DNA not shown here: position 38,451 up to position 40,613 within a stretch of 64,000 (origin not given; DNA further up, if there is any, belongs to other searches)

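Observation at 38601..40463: Membrane-anchored NACHT (STAND) NTPase on an AT-rich island: candidate single-gene antiphage or signalling system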

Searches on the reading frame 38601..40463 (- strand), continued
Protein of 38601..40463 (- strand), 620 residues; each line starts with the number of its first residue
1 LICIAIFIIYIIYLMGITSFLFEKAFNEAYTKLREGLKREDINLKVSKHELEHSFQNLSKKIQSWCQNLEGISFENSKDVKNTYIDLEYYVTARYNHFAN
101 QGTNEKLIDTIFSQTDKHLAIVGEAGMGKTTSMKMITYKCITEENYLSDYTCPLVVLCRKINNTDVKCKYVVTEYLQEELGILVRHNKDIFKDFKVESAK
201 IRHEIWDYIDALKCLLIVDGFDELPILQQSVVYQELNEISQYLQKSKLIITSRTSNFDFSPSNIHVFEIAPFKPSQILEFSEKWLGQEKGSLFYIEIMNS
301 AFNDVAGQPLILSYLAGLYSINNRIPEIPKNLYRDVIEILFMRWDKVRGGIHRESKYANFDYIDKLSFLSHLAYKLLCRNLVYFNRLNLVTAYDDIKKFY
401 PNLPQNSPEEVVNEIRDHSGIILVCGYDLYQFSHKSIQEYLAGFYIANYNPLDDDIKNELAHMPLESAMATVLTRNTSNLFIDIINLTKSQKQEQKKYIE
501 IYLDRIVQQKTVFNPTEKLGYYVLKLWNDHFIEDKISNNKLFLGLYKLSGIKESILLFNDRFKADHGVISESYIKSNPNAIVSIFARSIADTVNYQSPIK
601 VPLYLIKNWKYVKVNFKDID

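Call 33: search_solved_structures(query=A2, max_evalue=10, show_alignments=2)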
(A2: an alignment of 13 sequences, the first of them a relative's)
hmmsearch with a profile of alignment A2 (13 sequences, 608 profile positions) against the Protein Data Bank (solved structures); distinct sequences matched with E-value up to 10: 151 (the best 60 are shown).
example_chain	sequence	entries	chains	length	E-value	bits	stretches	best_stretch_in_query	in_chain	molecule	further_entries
30ga_K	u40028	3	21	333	6.1e-05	24.9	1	93-236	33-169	AAA+ ATPase domain-containing protein | TnsC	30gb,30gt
8fvu_B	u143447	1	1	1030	0.00032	22.5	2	391-471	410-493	NLR family CARD domain-containing protein 4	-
8fw2_A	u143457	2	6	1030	0.00035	22.4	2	391-471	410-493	NLR family CARD domain-containing protein 4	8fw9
5lj5_Q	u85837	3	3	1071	0.00096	21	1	103-248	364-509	Pre-mRNA-splicing factor ATP-dependent RNA helicase PRP16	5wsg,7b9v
6c2u_A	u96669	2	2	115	0.0033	19.2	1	93-131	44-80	phosphate-loop protein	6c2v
3jbl_K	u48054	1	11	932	0.0065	18.2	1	421-469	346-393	NLR family CARD domain-containing protein 4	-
4kxf_K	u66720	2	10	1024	0.0074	18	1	421-469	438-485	NLR family CARD domain-containing protein 4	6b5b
9l4j_A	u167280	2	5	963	0.0082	17.9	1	391-439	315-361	Isoform 4 of NACHT, LRR and PYD domains-containing protein 5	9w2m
5fhd_A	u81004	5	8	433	0.0094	17.7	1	93-128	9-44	Uncharacterized protein | ATP-dependent DNA helicase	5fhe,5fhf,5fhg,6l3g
5ftb_A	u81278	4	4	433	0.0094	17.7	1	93-128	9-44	TPR DOMAIN PROTEIN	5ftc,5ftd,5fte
8h93_A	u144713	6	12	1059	0.01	17.6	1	391-439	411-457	NACHT, LRR and PYD domains-containing protein 5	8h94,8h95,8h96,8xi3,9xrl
5ftf_A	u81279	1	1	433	0.011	17.5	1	93-128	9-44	TPR DOMAIN PROTEIN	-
9nlj_U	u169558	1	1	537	0.011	17.5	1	103-128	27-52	Uup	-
7nhl_0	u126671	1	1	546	0.012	17.3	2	102-176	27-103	Lincosamide-streptogramin A resistance protein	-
5zlu_EE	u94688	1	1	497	0.013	17.2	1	82-137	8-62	Macrolide efflux protein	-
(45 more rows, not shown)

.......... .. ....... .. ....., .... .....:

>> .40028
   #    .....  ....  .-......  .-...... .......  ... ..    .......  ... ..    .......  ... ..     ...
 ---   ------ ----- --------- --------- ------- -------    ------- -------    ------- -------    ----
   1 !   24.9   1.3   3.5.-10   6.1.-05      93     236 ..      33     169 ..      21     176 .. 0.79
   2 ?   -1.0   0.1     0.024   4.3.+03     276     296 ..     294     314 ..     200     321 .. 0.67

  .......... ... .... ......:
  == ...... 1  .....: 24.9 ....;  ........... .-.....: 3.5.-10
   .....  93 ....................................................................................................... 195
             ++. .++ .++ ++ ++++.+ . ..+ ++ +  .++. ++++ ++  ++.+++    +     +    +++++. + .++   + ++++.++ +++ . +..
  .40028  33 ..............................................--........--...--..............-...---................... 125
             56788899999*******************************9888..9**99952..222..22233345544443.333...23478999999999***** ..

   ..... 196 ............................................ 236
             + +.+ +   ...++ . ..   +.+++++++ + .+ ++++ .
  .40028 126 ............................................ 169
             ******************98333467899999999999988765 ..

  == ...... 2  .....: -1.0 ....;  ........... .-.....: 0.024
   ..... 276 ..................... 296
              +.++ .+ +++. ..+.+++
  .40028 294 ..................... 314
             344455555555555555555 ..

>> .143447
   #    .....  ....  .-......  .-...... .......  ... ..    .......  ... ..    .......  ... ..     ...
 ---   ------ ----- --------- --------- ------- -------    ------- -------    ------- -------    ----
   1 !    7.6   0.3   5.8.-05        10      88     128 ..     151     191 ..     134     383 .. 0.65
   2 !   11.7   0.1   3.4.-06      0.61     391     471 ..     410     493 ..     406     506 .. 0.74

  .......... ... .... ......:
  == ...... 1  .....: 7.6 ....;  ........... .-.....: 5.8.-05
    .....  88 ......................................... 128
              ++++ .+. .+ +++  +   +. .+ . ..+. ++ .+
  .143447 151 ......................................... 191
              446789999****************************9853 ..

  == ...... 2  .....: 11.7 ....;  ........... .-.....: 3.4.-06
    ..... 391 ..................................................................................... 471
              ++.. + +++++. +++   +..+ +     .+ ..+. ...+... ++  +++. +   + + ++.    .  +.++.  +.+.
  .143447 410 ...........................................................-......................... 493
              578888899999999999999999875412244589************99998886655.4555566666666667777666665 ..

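Call 39: predict_structure(alignment_id=A2)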
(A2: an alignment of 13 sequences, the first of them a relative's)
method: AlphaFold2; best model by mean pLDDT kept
length: 606 residues; sequences in the alignment: 13
mean_pLDDT: 76.1   pTM: 0.76
mean pLDDT of the five models: 76.1, 74.5, 72.8, 71.2, 68.8
residues with pLDDT >= 90: 111; 70-90: 312; 50-70: 135; < 50: 48
segments of 3 or more residues with pLDDT < 50: 1-3, 56-59, 63-68, 337-342, 520-523, 591-606
pLDDT, mean of each block of 10 residues (from residue 1): 61 91 85 86 84 58 46 74 56 78 89 85 83 86 80 75 85 60 68 92 92 84 91 92 77 88 90 92 90 86 86 83 76 51 61 87 87 83 72 63 66 74 90 84 84 92 91 73 83 88 84 63 62 87 69 52 53 54 53 40 30
secondary structure, 60 per line:
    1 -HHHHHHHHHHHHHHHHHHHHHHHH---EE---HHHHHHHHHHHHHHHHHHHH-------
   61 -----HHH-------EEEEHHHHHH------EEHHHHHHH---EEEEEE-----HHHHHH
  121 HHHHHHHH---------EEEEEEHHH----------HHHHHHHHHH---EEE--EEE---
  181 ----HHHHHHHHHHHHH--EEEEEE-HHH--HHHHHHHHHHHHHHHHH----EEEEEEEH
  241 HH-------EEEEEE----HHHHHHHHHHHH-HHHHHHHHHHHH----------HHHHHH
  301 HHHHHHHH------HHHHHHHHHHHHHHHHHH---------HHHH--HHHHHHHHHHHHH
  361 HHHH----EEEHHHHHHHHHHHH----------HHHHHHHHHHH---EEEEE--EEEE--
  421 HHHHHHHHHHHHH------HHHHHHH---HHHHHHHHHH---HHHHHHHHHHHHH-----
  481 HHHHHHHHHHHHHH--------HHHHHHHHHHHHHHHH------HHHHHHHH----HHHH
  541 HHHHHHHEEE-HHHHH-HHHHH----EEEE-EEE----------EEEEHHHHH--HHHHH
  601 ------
elements in order: H2-25 H34-53 E76-79 H80-85 H94-100 E104-109 H115-128 E138-143 H157-166 E170-172 E175-177 H185-197 E200-205 H212-228 E233-239 E250-255 H260-271 H273-284 H295-308 H315-332 H342-345 H348-364 E369-371 H372-383 H394-404 E408-412 E415-418 H421-433 H440-446 H450-459 H463-475 H481-494 H503-518 H525-532 H537-547 E548-550 H552-556 H558-562 E567-570 E572-574 E585-588 H589-593 H596-600

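Call 43: fold_search(model_id=the predicted structure, library=pdb)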
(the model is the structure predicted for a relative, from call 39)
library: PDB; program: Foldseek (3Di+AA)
matches with E <= 10: 905; with E <= 0.001: 83
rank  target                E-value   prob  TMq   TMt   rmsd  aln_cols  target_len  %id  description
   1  4kxf_D                1.2e-11  1.00  0.50  0.35   8.3       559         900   13  Crystal structure of NLRC4 reveals its autoinhibition mechanism (released 2013-07-24)
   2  4kxf_P                1.5e-11  1.00  0.51  0.37   7.8       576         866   12  Crystal structure of NLRC4 reveals its autoinhibition mechanism (released 2013-07-24)
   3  5irn                  1.9e-11  1.00  0.48  0.40   9.5       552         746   15  Crystal structure of rabbit NOD2 in an ADP-bound state (Crystal form1) (released 2016-06-29)
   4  5irm_A                2.1e-11  1.00  0.50  0.41   9.3       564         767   14  Crystal structure of rabbit NOD2 in an ADP-bound state (Crystal form2) (released 2016-06-29)
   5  4kxf_B                4.8e-11  1.00  0.52  0.36   7.9       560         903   13  Crystal structure of NLRC4 reveals its autoinhibition mechanism (released 2013-07-24)
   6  4kxf_N                4.8e-11  1.00  0.47  0.34   8.9       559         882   14  Crystal structure of NLRC4 reveals its autoinhibition mechanism (released 2013-07-24)
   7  5irm_C                5.2e-11  1.00  0.49  0.40   9.0       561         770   15  Crystal structure of rabbit NOD2 in an ADP-bound state (Crystal form2) (released 2016-06-29)
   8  4kxf_K                5.2e-11  1.00  0.47  0.33   9.0       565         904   14  Crystal structure of NLRC4 reveals its autoinhibition mechanism (released 2013-07-24)
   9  4kxf_H                6.0e-11  1.00  0.49  0.35   7.8       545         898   12  Crystal structure of NLRC4 reveals its autoinhibition mechanism (released 2013-07-24)
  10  4kxf_F                7.5e-11  1.00  0.49  0.35   8.4       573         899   13  Crystal structure of NLRC4 reveals its autoinhibition mechanism (released 2013-07-24)
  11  5irl                  9.8e-11  1.00  0.47  0.39   9.5       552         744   15  Crystal structure of rabbit NOD2 SER mutant in an ADP-bound state (released 2016-06-29)
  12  4kxf_L                1.9e-10  1.00  0.49  0.35   8.1       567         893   12  Crystal structure of NLRC4 reveals its autoinhibition mechanism (released 2013-07-24)
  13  9gu4                  5.3e-10  1.00  0.43  0.52   8.9       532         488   14  Crystal structure of NLRP3 in complex with inhibitor NP3-253 (released 2024-12-11)
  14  7alv                  5.5e-10  1.00  0.45  0.56   8.3       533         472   12  Crystal Structure of NLRP3 NACHT domain in complex with a potent inhibitor (released 2021-10-20)
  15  8fw2_A                5.8e-10  1.00  0.32  0.22  18.0       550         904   12  Cryo-EM structure of full-length human NLRC4 inflammasome with C11 symmetry (released 2024-01-03)
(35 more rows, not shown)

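Call 47: search_solved_structures(query=P0015, max_evalue=1)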
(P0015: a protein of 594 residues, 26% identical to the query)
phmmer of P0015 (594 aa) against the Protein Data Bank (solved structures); distinct sequences matched with E-value up to 1: 2.
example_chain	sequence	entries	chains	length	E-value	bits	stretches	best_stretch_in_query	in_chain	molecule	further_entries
7lfh_A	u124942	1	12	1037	0.63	12.1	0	92-175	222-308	NACHT, LRR and PYD domains-containing protein 3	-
7vtq_A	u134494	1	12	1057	0.67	12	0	92-175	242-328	NACHT, LRR and PYD domains-containing protein 3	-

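Call 48: search_solved_structures(query=P0014, max_evalue=1)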
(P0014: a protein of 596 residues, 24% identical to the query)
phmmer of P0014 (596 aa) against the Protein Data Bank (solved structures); distinct sequences matched with E-value up to 1: 2.
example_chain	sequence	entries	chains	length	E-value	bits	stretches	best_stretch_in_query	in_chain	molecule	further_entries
7cte_D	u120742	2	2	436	0.028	16.5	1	64-131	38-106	Origin recognition complex subunit 4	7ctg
5uj7_C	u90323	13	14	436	0.029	16.5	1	64-131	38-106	Origin recognition complex subunit 4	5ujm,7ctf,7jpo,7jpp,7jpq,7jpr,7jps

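Call 49: search_protein_families(library=pfam, alignment_id=A2, max_evalue=1)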
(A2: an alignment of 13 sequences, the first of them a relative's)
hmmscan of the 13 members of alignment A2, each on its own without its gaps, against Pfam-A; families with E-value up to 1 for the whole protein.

A. member 1, P0001 (606 aa): 12 families
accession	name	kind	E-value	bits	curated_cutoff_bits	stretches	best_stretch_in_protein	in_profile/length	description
PF05729.18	NACHT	-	1.7e-12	47.9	26.7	1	105-272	3-165/167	NACHT domain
PF13401.12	AAA_22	-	3e-06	28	27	1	101-233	4-114/130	AAA domain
PF00931.28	NB-ARC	-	3.6e-05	23.6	23.5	1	89-308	4-208/248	NB-ARC domain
PF24883.2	NPHP3_N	-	9.7e-05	23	24.8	1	101-239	21-164/164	Nephrocystin 3, N-terminal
PF20720.3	nSTAND3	-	0.00015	21.9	27.2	1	100-130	15-45/155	Novel STAND NTPase 3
PF00005.33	ABC_tran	-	0.0023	19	25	1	102-169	11-64/137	ABC transporter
PF24389.1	ORC-CDC6-like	-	0.0037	16.5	27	1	100-128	30-58/571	ORC-CDC6-like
PF13604.12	AAA_30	-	0.014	15.5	27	1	92-123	8-39/191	AAA domain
PF01935.23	DUF87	-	0.016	15.8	23.2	1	103-127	24-48/220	Helicase HerA, central domain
PF12775.13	AAA_7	-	0.1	12.6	25.8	1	94-133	26-63/181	P-loop containing dynein motor region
PF14417.12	MEDS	-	0.15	12.3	29.8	1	395-426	125-156/161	MEDS: MEthanogen/methylotroph, DcmR Sensory domain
PF25199.1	nSTAND_NTPase5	-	0.21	11.9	34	1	101-130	40-69/145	Novel STAND NTPase 5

B. families by the number of members that match (of 13 scanned): 63 families (the first 25 are shown)
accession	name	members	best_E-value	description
PF05729.18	NACHT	13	5.6e-16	NACHT domain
PF13401.12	AAA_22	13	7e-09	AAA domain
PF24883.2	NPHP3_N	13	1.6e-08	Nephrocystin 3, N-terminal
PF00005.33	ABC_tran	13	0.00075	ABC transporter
PF20720.3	nSTAND3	12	9.3e-07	Novel STAND NTPase 3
PF13191.12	AAA_16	11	3.6e-06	AAA ATPase domain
PF25199.1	nSTAND_NTPase5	11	0.00085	Novel STAND NTPase 5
PF01580.24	FtsK_SpoIIIE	10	0.00032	FtsK/SpoIIIE family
PF13604.12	AAA_30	10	0.0092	AAA domain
PF00931.28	NB-ARC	9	5.1e-08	NB-ARC domain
PF13245.12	AAA_19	9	0.0089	AAA domain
PF00004.35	AAA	8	1.7e-05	ATPase family associated with various cellular activities (AAA)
PF01935.23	DUF87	8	5.5e-05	Helicase HerA, central domain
PF12775.13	AAA_7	8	0.00032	P-loop containing dynein motor region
PF00910.28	RNA_helicase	7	0.0075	RNA helicase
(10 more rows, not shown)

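Call 50: search_protein_families(library=padloc, alignment_id=A2, max_evalue=0.01)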
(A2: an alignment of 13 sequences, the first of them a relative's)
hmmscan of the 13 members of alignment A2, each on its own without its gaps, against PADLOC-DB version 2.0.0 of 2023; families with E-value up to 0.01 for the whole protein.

A. member 1, P0001 (606 aa): 1 family
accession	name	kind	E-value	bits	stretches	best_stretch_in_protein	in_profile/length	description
PDLC04140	mad8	-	0.0022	15.6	1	100-129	25-54/314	mads_8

B. families by the number of members that match (of 13 scanned): 5 families
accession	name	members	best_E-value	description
PDLC04140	mad8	12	7.2e-07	mads_8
PDLC02196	IetA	3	3.6e-05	-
PDLC02195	IetA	1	0.00014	-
PDLC00269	PtuA1|PtuA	1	0.0056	AAA ATPase domain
PDLC04232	IetA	1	0.0095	-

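Call 58: search_protein_families(library=padloc, proteins=[L003:3923-5392:+, L003:5396-5887:+, L003:5887-6474:+, L003:7335-9413:-, L021:4479-5102:+, L001:12576-14033:-, L001:14067-15356:-], max_evalue=0.00001)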
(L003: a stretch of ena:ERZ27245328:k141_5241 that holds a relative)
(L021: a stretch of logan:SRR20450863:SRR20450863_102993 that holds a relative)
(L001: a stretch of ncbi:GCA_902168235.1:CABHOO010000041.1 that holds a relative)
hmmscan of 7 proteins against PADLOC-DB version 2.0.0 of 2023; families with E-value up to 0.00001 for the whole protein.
L003:3923-5392:+ (489 aa): 10 families
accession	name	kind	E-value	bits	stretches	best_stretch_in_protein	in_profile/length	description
PDLC00407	ThsA1|ThsA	-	6e-200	662.9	1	12-487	2-475/478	STALD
PDLC00412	ThsA1|ThsA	-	1.2e-120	400.4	1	177-484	1-309/314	STALD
PDLC00409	ThsA1|ThsA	-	1.4e-106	353.4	1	10-269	1-242/242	STALD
PDLC00416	ThsA1|ThsA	-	3.3e-75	250.6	1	260-485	2-223/226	STALD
PDLC04968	PDC-S25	-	7.9e-21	72.6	1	108-294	133-311/517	-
PDLC03856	LmuA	-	2.4e-18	64.5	1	19-236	4-232/433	-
PDLC02184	Dsr2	-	7.5e-18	62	1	9-210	2-213/1222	-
PDLC04967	PDC-S25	-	1.8e-12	45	1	116-226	149-259/528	-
PDLC02384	pAgo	-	7.7e-09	32.3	1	113-216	136-237/1030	-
PDLC04167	Dsr1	-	2.4e-06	23.6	1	24-219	15-225/1248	-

L003:5396-5887:+ (163 aa): 4 families
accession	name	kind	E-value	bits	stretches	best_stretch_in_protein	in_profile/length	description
PDLC00433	ThsB1|ThsB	-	1e-72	241.5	1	1-162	1-163/164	TIR-like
PDLC04688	PDC-M50B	-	5.3e-62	206.8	1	1-162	1-161/162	-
PDLC00431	ThsB1|ThsB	-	7.9e-55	183.7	1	1-161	1-161/162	TIR-like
PDLC00418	ThsB1|ThsB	-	2.9e-09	35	1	3-101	5-105/155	TIR-like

L003:5887-6474:+ (195 aa): 7 families
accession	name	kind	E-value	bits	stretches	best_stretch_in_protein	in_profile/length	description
PDLC00423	ThsB1|ThsB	-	1.3e-71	238.3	1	2-194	3-189/190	TIR-like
PDLC00436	ThsB1|ThsB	-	9.9e-51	169.8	1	13-163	11-162/183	TIR-like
PDLC00419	ThsB1|ThsB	-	1.6e-40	136.6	1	33-160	22-149/165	TIR-like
PDLC00422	ThsB1|ThsB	-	9.9e-30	101.5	1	2-157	2-161/194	TIR-like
PDLC00437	ThsB1|ThsB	-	1.3e-22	78.2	1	60-153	3-98/129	TIR-like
PDLC00425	ThsB1|ThsB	-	5.5e-16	56.7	1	35-161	248-374/389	TIR-like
PDLC00426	ThsB1|ThsB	-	1.2e-10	39.3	1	30-120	226-322/352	TIR-like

L003:7335-9413:- (692 aa): 2 families
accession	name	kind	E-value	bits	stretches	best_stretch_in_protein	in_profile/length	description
PDLC04421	PDC-M11A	-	2.4e-16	57.5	2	489-667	299-466/486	-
PDLC04420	PDC-M11A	-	7.4e-10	36.3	1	499-668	200-358/376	-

L021:4479-5102:+ (207 aa): 0 families

L001:12576-14033:- (485 aa): 0 families

L001:14067-15356:- (429 aa): 0 families

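Call 66: search_protein_representatives(alignment_id=A2)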
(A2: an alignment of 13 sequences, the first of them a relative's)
Query: 13 sequences, 608 profile positions. Proteins with E-value up to 0.001 (for the whole library): 40776; up to 1e-10: 19295; up to 1e-30: 2657. The best 150 are listed.
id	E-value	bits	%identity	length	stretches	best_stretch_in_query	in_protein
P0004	2.1e-225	766.3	-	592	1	1-605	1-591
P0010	4.8e-220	748.6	-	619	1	5-604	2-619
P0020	1.5e-218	743.7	-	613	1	5-605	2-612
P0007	5.2e-213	725.4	-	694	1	4-607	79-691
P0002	1.9e-211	720.3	-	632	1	5-606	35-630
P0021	6.9e-209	711.8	-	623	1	2-606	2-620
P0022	2.8e-207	706.5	-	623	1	5-606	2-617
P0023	7.3e-207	705.1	-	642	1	6-586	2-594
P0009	9.0e-207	704.8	-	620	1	5-606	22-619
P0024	9.2e-206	701.5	-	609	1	6-606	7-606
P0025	3.3e-204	696.3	-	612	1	5-604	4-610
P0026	3.2e-203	693.1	-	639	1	7-605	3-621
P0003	3.2e-202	689.7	-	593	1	1-523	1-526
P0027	1.1e-200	684.7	-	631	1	2-523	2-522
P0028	5.7e-200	682.3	-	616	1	6-606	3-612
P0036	1.9e-194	664.1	-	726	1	28-605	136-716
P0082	1.3e-176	605.2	-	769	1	25-574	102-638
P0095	4.5e-173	593.5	-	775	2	172-562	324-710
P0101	1.7e-171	588.3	-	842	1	34-529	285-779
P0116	1.6e-169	581.7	-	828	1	23-543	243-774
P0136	3.2e-166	570.9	-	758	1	28-581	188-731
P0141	2.1e-165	568.1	-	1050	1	26-522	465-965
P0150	1.9e-164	565.0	-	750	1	26-604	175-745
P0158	1.8e-163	561.8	-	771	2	7-480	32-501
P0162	1.2e-162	559.1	-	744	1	5-605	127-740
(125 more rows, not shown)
